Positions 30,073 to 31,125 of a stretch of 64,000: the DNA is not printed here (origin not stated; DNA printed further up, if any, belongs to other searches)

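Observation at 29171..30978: AT-rich three-gene cassette beside the R-M system: two paralogous wHTH proteins plus a HEPN-like/wHTH protein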

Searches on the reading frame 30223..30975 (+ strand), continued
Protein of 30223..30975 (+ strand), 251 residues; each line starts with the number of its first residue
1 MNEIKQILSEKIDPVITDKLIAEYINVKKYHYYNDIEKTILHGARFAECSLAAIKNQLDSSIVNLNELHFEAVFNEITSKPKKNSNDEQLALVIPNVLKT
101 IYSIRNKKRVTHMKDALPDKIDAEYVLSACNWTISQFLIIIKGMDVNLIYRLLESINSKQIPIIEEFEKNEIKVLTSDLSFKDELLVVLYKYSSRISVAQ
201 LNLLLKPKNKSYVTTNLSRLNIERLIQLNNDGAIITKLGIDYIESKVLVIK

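Call 72: search_protein_families(library=pfam, proteins=[L001:9199-9969:+, L001:10134-10901:+, L034:569-1762:+, L034:1801-2583:+, L019:2922-3602:-, L021:1986-2936:+, L013:2405-3247:-, L014:8372-9001:-, L033:5948-6685:+, L013:3480-4652:+], max_evalue=0.001)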
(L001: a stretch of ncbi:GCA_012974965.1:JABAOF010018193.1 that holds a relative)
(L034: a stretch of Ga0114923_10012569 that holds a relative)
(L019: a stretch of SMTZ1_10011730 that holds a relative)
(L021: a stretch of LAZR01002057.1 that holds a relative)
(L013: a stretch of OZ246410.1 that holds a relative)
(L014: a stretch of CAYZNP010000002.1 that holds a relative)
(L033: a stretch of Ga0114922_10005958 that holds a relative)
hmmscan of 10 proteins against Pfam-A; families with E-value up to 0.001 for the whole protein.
L001:9199-9969:+ (257 aa): 0 families

L001:10134-10901:+ (256 aa): 0 families

L034:569-1762:+ (398 aa): 11 families
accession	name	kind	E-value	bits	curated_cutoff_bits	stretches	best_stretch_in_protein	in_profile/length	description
PF00004.35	AAA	-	4.4e-48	163.5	21.2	1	126-255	1-129/131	ATPase family associated with various cellular activities (AAA)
PF17862.7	AAA_lid_3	-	1.9e-26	91.7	27.2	2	6-45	1-40/45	AAA+ lid domain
PF13191.12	AAA_16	-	2.8e-07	31.6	32.6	1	121-159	22-63/167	AAA ATPase domain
PF05496.18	RuvB_N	-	1.2e-05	25.6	27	1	124-159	34-69/159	Holliday junction DNA helicase RuvB P-loop domain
PF07728.20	AAA_5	-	3.5e-05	24.3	22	1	126-242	2-134/139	AAA domain (dynein-related subfamily)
PF06068.19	TIP49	-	5.8e-05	22.9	23.8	1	125-178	52-106/347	TIP49 P-loop domain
PF07724.20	AAA_2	-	7.1e-05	23.3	27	1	123-216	3-97/166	AAA domain (Cdc48 subfamily)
PF13173.12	AAA_14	-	7.9e-05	23.1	27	1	126-196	5-76/129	AAA domain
PF13401.12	AAA_22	-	0.00028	21.7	27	0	126-158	8-43/130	AAA domain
PF13521.12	AAA_28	-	0.00055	20.6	27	0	126-172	2-48/164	AAA domain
PF20720.3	nSTAND3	-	0.00078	19.6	27.2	0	126-271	20-153/155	Novel STAND NTPase 3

L034:1801-2583:+ (261 aa): 5 families
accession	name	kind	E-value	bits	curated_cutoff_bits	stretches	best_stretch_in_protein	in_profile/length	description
PF12840.13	HTH_20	-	1.7e-07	31.5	27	1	22-69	1-49/51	Helix-turn-helix domain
PF01022.26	HTH_5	-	2.6e-06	27.6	22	1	24-62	1-39/47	Bacterial regulatory protein, arsR family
PF08279.18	HTH_11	-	2.7e-05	24.4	25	1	33-65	8-42/55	HTH domain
PF21538.2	Med15_M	-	0.00022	21.8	24.2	1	3-57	26-81/110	ARC105/Med15 mediator subunit central domain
PF21476.4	PF0610-like_N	-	0.00094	19.8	33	0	26-65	2-41/50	PF0610-like, N-terminal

L019:2922-3602:- (226 aa): 0 families

L021:1986-2936:+ (317 aa): 0 families

L013:2405-3247:- (280 aa): 4 families
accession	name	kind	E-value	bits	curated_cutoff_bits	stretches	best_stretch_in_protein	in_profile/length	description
PF12705.13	PDDEXK_1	-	3.8e-27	96.2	22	1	16-271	3-246/247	PD-(D/E)XK nuclease superfamily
PF08696.17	Dna2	-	9.8e-10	38.9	22.4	1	16-162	57-200/204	DNA replication factor Dna2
PF10926.14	DUF2800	-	9.9e-07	28.7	21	1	15-202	4-164/368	Protein of unknown function (DUF2800)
PF01930.23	Cas_Cas4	-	1.5e-05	25.6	22.7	1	157-272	53-159/160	Domain of unknown function DUF83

L014:8372-9001:- (209 aa): 0 families

L033:5948-6685:+ (246 aa): 0 families

L013:3480-4652:+ (391 aa): 1 family
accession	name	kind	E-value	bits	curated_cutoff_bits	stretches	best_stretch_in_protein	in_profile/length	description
PF00589.27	Phage_integrase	-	1.7e-22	80.4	27.1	1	137-297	3-168/172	Phage integrase family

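Call 74: search_protein_families(library=phrogs, proteins=[window:30223-30975:+, L005:687-1106:+, L005:3045-4508:+, L018:1181-1627:+, L018:1643-2200:+, P0015, P0033, P0100], max_evalue=0.01)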
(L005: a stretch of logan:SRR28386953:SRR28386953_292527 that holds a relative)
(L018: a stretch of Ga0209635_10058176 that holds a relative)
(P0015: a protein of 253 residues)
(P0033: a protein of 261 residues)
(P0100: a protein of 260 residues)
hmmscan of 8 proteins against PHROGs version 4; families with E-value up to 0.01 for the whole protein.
window:30223-30975:+ (251 aa): 0 families

L005:687-1106:+ (140 aa): 1 family
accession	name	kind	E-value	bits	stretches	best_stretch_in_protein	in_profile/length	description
phrog_668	-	DNA, RNA and nucleotide metabolism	0.0032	18.1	1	73-119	58-104/181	HTH DNA binding protein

L005:3045-4508:+ (488 aa): 2 families
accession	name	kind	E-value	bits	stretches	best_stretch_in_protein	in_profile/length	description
phrog_2666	-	head and packaging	1.7e-19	70.9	1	23-236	324-506/555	terminase large subunit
phrog_7035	-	unknown function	9.3e-16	58.3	2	131-233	488-593/969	-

L018:1181-1627:+ (149 aa): 0 families

L018:1643-2200:+ (186 aa): 0 families

P0015 (253 aa): 0 families

P0033 (261 aa): 0 families

P0100 (260 aa): 0 families

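Call 77: fold_search(model_id=the predicted structure, library=viral)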
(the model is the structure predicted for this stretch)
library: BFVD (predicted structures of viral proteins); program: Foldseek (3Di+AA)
matches with E <= 10: 549; with E <= 0.001: 0
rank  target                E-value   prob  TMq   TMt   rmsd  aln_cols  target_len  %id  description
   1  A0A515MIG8            8.5e-02  0.69  0.20  0.28  19.0       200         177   14  HTH marR-type domain-containing protein [Gordonia phage SheckWes]
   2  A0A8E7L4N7            1.1e-01  0.28  0.20  0.18  21.3       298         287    9  (no name in the UniProt tables at hand)
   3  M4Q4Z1                1.2e-01  0.95  0.19  0.36  13.9       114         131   13  (no name in the UniProt tables at hand)
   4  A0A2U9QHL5            1.8e-01  0.30  0.21  0.12  20.1       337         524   11  Uncharacterized protein [Sea otter poxvirus]
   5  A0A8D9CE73            1.8e-01  0.28  0.22  0.15  44.1       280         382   10  Uncharacterized protein [uncultured marine phage]
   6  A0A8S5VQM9            1.9e-01  0.92  0.25  0.10  14.8       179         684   14  (no name in the UniProt tables at hand)
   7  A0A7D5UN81            1.9e-01  0.30  0.22  0.08  24.2       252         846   15  (no name in the UniProt tables at hand)
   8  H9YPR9                2.0e-01  1.00  0.24  0.73   4.8        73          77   26  (no name in the UniProt tables at hand)
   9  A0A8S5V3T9            2.2e-01  0.38  0.29  0.25  15.2       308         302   12  Uncharacterized protein [Siphoviridae sp. cttKr9]
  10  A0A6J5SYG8            2.5e-01  1.00  0.25  0.47   3.5        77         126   19  Uncharacterized protein [uncultured Caudovirales phage]
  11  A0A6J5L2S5            2.5e-01  1.00  0.23  0.46   3.0        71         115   15  Uncharacterized protein [uncultured Caudovirales phage]
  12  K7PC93                3.1e-01  0.94  0.21  0.42  13.1       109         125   14  Protein ORF112 [Cyprinid herpesvirus 1]
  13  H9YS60                3.1e-01  0.54  0.24  0.27  22.4       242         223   12  (no name in the UniProt tables at hand)
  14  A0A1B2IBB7            3.4e-01  0.30  0.21  0.23  16.5       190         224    9  (no name in the UniProt tables at hand)
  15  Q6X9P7                4.1e-01  0.99  0.24  0.54   8.7        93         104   17  (no name in the UniProt tables at hand)
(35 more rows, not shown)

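Call 79: search_dna_similar(query=window:30223-30975:+, collection=plasmids, mode=protein, max_evalue=0.01, max_rows=15)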
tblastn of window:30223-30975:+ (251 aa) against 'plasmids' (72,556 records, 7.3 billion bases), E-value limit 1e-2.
No match.

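Call 80: search_dna_similar(query=window:30223-30975:+, collection=phages, mode=protein, max_evalue=0.01, max_rows=15)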
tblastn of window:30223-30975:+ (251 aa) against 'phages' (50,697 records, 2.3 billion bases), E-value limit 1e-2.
No match.
